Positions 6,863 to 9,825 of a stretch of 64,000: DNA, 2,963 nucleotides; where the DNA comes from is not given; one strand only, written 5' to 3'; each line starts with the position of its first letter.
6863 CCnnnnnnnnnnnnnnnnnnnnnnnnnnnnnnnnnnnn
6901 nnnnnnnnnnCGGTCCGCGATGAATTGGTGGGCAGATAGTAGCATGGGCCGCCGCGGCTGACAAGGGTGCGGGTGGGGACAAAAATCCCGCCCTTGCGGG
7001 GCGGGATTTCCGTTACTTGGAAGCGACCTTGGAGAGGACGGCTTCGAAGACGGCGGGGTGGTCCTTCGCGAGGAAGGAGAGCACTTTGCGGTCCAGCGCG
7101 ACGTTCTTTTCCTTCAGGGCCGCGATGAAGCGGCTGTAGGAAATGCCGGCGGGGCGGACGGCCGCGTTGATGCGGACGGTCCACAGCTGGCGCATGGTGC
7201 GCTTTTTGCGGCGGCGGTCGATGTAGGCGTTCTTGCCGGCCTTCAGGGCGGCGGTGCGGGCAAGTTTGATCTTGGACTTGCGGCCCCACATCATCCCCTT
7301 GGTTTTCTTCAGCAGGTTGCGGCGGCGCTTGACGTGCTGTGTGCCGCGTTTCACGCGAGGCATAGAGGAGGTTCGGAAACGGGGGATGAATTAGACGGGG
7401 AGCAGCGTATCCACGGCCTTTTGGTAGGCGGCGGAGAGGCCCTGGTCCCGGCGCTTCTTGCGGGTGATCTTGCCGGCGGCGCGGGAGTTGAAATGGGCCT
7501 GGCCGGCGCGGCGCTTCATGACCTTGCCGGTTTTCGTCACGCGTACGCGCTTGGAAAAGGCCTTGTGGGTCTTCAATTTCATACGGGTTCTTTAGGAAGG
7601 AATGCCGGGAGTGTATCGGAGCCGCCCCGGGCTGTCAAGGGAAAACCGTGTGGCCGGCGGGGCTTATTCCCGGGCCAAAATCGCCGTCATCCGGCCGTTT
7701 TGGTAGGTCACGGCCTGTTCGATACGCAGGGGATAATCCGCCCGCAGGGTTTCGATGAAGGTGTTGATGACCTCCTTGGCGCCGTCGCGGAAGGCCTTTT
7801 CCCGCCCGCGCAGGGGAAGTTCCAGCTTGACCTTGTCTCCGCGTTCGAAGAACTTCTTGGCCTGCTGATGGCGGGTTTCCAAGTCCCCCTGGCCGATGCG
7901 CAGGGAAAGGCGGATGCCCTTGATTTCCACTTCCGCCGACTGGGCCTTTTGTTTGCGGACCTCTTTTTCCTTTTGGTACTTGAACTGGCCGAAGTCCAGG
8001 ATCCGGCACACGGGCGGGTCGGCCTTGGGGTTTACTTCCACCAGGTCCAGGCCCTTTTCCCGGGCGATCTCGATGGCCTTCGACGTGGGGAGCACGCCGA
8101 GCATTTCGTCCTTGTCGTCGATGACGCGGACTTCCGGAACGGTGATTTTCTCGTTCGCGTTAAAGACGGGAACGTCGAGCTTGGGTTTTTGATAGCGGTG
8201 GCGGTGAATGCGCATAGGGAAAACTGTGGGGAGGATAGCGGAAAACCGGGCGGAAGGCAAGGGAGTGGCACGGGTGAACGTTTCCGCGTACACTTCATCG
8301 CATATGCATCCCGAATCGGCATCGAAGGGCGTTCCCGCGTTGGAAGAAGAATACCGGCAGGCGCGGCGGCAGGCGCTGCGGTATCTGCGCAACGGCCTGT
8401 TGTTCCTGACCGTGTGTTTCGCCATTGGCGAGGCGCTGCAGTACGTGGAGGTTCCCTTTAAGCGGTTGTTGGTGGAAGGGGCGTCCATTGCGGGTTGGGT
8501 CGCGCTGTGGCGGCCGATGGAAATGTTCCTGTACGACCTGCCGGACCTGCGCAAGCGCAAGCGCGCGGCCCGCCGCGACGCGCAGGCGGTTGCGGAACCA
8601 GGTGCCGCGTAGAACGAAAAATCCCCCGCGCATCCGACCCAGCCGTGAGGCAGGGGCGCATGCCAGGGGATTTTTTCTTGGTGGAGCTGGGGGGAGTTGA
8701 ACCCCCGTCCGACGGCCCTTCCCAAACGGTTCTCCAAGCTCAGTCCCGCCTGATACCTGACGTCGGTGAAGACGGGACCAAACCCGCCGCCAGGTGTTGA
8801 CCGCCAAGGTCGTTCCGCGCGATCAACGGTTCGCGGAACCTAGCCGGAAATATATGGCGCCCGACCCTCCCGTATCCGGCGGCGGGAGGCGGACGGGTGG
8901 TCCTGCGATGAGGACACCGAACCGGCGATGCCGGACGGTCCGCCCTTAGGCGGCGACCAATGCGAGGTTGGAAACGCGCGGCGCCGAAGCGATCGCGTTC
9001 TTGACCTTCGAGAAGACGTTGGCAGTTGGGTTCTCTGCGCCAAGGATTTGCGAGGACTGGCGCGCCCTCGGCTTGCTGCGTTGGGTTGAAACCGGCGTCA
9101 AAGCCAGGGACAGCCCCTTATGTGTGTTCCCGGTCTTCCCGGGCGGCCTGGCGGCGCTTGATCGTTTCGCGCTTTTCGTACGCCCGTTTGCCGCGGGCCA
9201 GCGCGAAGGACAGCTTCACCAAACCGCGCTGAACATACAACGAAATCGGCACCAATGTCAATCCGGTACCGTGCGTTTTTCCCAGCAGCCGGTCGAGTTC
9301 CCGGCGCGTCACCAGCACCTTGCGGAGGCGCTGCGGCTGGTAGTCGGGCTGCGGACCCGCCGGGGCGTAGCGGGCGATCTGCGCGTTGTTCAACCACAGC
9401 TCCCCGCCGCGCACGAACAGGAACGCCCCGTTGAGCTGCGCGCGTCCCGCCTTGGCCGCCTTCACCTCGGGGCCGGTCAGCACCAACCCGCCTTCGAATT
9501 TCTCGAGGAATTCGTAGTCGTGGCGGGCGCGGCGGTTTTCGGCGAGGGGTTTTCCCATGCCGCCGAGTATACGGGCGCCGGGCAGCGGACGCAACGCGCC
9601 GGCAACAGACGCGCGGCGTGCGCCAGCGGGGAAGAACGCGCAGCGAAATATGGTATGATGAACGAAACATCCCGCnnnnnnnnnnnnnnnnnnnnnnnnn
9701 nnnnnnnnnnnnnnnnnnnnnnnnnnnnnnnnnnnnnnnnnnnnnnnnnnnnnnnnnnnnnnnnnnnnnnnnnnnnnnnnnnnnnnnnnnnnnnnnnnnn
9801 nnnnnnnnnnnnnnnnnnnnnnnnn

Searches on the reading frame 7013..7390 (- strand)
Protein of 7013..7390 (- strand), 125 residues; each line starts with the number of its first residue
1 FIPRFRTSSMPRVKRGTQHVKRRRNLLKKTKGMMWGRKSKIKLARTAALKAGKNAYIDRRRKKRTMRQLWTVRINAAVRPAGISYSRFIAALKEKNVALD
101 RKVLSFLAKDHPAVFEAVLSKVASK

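Call 71: search_protein_families(library=pfam, proteins=[window:7013-7390:-], max_evalue=0.001)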
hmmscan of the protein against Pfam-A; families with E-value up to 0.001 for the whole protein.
window:7013-7390:- (125 aa): 1 family
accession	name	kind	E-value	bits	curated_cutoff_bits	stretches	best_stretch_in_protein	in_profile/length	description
PF00453.23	Ribosomal_L20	-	2.6e-32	111.5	30.8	1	12-117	1-106/107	Ribosomal protein L20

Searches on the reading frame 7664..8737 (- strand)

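Call 71: search_protein_families(library=pfam, proteins=[window:7664-8737:-], max_evalue=0.001)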
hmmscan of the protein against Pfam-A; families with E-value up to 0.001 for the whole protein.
window:7664-8737:- (357 aa): 2 families
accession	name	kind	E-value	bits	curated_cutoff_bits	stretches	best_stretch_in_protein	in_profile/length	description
PF05198.21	IF3_N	-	5.9e-29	100.5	26.9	1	195-262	2-69/70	Translation initiation factor IF-3, N-terminal domain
PF00707.27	IF3_C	-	1.2e-17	64.1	34.8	1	270-356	1-85/86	Translation initiation factor IF-3, C-terminal domain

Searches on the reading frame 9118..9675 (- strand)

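Call 71: search_protein_families(library=pfam, proteins=[window:9118-9675:-], max_evalue=0.001)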
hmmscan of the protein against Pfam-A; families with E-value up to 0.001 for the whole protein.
window:9118-9675:- (185 aa): 1 family
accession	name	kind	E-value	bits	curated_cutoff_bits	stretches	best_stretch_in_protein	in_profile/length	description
PF01668.23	SmpB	-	1.3e-44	152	27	1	45-182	2-138/143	SmpB protein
